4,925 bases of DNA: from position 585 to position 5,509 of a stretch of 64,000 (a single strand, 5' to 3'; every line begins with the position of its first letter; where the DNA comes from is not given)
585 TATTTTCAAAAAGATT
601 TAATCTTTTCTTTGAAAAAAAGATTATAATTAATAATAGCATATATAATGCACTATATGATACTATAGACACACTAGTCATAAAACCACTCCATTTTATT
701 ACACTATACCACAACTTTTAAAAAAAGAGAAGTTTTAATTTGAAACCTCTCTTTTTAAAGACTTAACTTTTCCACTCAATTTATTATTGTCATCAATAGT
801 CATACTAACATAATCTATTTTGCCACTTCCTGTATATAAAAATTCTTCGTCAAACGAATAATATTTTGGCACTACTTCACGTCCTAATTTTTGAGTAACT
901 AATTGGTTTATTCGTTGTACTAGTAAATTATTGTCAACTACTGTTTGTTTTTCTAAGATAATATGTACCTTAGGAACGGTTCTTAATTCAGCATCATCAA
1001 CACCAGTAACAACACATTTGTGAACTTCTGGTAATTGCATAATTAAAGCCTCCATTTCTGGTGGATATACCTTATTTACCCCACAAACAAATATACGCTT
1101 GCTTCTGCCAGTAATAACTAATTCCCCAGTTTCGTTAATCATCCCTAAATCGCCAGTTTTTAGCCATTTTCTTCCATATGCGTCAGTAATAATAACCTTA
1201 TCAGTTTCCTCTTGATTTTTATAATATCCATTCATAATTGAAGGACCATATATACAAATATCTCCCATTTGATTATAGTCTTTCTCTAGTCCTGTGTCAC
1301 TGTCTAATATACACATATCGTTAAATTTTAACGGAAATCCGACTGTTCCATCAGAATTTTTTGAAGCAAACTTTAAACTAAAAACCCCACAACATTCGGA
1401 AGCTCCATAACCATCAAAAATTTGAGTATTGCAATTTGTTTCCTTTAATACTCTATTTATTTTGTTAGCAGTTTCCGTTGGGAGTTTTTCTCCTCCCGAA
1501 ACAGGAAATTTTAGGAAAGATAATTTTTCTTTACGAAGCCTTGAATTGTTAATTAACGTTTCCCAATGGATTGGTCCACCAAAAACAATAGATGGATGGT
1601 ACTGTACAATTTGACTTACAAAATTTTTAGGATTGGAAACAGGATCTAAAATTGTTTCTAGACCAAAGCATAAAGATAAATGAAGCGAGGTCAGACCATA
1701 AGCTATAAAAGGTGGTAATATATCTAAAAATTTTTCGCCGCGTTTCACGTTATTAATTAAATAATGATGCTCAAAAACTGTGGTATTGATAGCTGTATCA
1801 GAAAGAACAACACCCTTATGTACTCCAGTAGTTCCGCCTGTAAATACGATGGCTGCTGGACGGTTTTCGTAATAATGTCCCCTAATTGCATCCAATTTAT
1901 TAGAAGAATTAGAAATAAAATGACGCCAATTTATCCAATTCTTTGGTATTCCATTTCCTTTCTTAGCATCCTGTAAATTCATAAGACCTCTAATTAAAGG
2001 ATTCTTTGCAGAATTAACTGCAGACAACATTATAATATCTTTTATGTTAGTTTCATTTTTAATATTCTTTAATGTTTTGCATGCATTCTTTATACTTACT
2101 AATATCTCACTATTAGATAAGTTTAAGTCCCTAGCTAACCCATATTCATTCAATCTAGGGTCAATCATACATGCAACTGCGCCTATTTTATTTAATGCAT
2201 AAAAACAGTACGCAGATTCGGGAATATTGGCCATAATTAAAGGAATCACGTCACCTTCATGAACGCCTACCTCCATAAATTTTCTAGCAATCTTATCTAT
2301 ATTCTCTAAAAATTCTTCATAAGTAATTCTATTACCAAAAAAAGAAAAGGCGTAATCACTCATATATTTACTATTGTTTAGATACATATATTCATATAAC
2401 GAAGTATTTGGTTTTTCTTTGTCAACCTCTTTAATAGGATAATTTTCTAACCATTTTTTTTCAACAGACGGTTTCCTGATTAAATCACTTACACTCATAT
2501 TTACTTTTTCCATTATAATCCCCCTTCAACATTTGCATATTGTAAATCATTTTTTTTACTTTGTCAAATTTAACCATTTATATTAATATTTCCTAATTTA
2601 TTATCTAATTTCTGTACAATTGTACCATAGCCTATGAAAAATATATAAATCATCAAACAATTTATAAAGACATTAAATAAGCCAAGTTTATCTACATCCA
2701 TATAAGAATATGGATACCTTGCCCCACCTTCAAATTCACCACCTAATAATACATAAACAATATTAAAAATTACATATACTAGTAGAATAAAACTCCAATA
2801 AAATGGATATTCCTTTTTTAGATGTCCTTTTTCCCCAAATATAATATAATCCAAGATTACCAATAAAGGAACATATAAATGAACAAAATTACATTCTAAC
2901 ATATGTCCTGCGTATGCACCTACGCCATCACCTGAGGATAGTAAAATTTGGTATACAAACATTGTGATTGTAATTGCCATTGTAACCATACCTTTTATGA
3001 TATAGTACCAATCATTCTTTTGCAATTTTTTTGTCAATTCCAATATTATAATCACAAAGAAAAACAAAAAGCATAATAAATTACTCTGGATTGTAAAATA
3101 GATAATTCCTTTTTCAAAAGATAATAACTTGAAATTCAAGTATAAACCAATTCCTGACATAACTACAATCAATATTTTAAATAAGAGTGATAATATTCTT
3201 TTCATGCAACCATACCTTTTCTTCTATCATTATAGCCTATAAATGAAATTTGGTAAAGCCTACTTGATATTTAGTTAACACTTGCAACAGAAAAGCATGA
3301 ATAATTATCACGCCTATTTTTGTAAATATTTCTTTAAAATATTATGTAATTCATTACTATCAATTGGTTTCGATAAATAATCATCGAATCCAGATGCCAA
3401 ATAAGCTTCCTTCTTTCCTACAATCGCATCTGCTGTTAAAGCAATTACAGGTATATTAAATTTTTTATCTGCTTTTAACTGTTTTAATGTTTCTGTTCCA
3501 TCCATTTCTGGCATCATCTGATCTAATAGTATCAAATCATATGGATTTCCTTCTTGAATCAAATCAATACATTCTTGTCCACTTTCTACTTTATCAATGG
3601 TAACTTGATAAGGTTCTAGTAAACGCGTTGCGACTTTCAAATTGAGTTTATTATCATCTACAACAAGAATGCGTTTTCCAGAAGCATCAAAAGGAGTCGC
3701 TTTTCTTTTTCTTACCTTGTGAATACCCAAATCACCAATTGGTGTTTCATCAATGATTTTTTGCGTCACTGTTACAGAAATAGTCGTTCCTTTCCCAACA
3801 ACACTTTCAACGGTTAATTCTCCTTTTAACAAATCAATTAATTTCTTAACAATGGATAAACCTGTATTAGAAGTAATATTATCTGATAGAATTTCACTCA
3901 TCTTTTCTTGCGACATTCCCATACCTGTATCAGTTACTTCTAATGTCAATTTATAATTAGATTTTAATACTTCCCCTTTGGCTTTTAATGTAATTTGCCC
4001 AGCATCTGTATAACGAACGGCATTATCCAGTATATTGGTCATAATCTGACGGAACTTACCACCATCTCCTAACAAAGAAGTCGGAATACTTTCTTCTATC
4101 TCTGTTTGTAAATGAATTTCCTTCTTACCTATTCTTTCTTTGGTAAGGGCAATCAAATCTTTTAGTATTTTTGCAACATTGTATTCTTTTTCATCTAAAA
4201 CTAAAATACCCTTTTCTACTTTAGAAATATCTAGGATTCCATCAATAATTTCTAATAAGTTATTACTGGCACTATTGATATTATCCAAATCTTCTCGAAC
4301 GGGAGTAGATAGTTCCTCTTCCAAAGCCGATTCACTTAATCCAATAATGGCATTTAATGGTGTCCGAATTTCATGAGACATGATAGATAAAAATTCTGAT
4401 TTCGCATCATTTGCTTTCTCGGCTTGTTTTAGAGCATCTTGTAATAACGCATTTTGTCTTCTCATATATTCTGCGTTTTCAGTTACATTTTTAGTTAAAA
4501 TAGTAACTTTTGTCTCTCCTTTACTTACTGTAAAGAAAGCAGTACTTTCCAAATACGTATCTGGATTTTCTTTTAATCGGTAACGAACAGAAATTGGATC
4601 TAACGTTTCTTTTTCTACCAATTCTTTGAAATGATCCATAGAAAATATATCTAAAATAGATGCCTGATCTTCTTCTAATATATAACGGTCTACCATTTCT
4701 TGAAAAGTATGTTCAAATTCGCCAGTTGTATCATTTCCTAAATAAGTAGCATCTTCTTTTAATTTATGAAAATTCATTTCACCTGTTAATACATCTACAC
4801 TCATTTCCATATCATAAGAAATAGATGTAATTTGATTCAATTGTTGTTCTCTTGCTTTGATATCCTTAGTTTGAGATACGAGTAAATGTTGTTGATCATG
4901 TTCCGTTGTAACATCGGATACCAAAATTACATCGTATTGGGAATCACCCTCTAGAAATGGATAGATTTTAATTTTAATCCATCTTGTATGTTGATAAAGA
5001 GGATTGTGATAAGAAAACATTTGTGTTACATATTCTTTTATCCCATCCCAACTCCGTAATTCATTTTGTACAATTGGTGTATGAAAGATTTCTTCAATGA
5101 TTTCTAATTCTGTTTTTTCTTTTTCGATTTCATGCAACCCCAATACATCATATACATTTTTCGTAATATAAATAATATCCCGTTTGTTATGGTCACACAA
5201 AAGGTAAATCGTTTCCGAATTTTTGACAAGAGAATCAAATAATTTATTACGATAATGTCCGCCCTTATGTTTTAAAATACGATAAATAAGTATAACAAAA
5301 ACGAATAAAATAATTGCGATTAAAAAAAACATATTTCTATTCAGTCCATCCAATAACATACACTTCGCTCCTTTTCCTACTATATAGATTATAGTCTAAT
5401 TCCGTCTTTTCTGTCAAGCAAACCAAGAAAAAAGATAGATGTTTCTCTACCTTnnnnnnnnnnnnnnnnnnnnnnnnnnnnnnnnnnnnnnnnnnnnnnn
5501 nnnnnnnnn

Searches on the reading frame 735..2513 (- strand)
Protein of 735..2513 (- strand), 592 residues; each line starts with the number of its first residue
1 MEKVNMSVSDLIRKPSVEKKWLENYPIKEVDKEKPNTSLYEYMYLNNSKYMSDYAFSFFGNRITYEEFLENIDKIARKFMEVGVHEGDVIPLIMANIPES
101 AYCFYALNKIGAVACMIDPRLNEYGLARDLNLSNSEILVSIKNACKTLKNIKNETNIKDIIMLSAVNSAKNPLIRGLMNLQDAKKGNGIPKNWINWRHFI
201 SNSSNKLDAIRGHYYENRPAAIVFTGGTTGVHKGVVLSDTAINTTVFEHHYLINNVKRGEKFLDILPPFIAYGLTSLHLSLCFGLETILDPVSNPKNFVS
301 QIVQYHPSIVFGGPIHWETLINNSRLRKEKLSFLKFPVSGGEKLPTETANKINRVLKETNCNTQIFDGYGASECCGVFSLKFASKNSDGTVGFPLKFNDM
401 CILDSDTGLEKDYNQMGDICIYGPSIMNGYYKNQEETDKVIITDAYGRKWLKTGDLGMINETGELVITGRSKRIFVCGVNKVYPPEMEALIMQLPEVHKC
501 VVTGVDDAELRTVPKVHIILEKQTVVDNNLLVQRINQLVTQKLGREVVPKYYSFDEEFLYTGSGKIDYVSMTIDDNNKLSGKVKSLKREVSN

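Call 81: search_protein_families(library=pfam, proteins=[window:735-2513:-], max_evalue=0.001)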
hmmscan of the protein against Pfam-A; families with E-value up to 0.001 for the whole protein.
window:735-2513:- (592 aa): 2 families
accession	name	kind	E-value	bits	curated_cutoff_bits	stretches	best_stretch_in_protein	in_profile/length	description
PF00501.34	AMP-binding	-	1.4e-56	192.4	29.9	1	49-431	7-384/384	AMP-binding enzyme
PF13193.12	AMP-binding_C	-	4.6e-08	34.3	24.5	1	486-565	1-76/76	AMP-binding enzyme C-terminal domain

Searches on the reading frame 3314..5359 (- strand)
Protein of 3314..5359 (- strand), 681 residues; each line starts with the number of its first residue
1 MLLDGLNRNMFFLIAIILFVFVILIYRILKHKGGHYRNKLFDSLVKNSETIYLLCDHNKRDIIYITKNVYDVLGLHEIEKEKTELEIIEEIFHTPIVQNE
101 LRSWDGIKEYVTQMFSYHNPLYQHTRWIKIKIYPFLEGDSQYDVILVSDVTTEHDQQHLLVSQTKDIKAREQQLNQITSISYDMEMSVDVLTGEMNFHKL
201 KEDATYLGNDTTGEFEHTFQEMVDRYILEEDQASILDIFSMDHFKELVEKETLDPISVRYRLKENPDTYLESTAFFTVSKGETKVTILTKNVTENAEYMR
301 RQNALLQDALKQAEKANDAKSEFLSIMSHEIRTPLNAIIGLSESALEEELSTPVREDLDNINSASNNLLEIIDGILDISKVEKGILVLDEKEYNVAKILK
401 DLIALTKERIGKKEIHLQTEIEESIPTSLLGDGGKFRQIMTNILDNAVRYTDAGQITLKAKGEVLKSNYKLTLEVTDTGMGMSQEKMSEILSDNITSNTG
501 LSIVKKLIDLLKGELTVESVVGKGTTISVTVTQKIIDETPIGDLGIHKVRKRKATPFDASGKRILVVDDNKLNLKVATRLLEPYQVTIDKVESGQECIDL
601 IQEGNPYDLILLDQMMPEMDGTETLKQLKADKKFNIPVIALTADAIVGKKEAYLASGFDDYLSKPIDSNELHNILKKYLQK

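Call 81: search_protein_families(library=pfam, proteins=[window:3314-5359:-], max_evalue=0.001)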
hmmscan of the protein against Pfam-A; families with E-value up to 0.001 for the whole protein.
window:3314-5359:- (681 aa): 3 families
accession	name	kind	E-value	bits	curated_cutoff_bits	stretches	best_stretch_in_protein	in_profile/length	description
PF00072.30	Response_reg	-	4.5e-26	91.6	30.2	1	564-675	1-110/111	Response regulator receiver domain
PF00512.31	HisKA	-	1e-17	64.4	26.9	1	319-384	1-66/66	His Kinase A (phospho-acceptor) domain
PF02518.31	HATPase_c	-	1.3e-17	64.7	26.4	1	432-532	2-108/111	Histidine kinase-, DNA gyrase B-, and HSP90-like ATPase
